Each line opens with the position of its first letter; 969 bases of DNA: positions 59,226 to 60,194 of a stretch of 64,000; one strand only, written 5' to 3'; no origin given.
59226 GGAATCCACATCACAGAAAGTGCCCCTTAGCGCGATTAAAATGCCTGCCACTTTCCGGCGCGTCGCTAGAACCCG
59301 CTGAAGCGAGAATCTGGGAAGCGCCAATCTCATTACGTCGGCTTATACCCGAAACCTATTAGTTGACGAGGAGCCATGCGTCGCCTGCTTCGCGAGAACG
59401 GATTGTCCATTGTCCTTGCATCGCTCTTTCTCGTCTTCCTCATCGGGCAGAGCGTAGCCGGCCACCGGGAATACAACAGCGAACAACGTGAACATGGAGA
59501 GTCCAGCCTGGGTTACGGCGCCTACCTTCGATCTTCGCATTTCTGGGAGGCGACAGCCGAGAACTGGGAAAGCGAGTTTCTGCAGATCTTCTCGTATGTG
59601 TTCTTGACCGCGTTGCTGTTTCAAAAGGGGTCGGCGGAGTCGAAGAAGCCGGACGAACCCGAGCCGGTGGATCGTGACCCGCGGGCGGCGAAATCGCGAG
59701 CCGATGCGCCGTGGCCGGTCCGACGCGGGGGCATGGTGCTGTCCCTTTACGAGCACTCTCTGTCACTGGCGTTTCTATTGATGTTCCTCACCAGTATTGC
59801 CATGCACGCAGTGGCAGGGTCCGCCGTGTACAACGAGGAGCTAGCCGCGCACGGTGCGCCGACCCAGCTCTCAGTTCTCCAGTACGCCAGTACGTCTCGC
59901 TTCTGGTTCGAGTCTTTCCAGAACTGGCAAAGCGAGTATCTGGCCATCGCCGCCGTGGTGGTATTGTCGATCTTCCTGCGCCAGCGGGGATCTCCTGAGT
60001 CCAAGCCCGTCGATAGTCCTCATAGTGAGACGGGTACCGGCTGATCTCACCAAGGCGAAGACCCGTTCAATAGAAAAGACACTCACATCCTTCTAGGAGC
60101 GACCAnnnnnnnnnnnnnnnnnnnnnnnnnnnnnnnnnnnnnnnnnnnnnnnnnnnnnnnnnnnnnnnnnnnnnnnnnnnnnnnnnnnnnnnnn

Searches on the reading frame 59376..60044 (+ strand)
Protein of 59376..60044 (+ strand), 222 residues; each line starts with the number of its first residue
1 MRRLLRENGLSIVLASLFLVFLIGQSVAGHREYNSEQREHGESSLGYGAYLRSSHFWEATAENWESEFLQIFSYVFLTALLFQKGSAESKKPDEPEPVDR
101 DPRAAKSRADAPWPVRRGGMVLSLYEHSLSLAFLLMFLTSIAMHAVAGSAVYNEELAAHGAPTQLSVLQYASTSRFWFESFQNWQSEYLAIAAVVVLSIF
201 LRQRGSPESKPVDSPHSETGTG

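Call 22: search_protein_families(library=pfam, max_evalue=0.01, proteins=[window:59376-60044:+])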
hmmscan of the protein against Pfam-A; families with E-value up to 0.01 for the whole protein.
window:59376-60044:+ (222 aa): 2 families
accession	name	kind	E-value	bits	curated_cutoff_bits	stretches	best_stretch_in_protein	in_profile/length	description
PF20554.3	DUF6766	-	1.2e-96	322.7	27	1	1-220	1-220/221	Domain of unknown function (DUF6766)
PF11710.14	Git3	-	0.0088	16.4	24.2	0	154-200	146-189/201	G protein-coupled glucose receptor regulating Gpa2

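Call 43: find_encoding_contigs(protein=window:59376-60044:+, flank=2000, max_places=4)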
Protein window:59376-60044:+ (222 aa): 1 contig read that carries it; 1 place shown.
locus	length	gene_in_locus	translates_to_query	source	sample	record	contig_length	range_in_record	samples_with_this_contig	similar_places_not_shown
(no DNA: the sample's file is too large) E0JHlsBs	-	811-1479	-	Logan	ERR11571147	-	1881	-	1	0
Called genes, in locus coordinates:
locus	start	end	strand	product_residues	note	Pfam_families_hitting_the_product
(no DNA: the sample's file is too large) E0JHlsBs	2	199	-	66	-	?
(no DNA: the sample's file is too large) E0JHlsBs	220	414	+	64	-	-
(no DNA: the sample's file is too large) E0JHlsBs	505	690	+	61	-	-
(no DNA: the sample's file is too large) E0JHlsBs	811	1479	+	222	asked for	PF20554:DUF6766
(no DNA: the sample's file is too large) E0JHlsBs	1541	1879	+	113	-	?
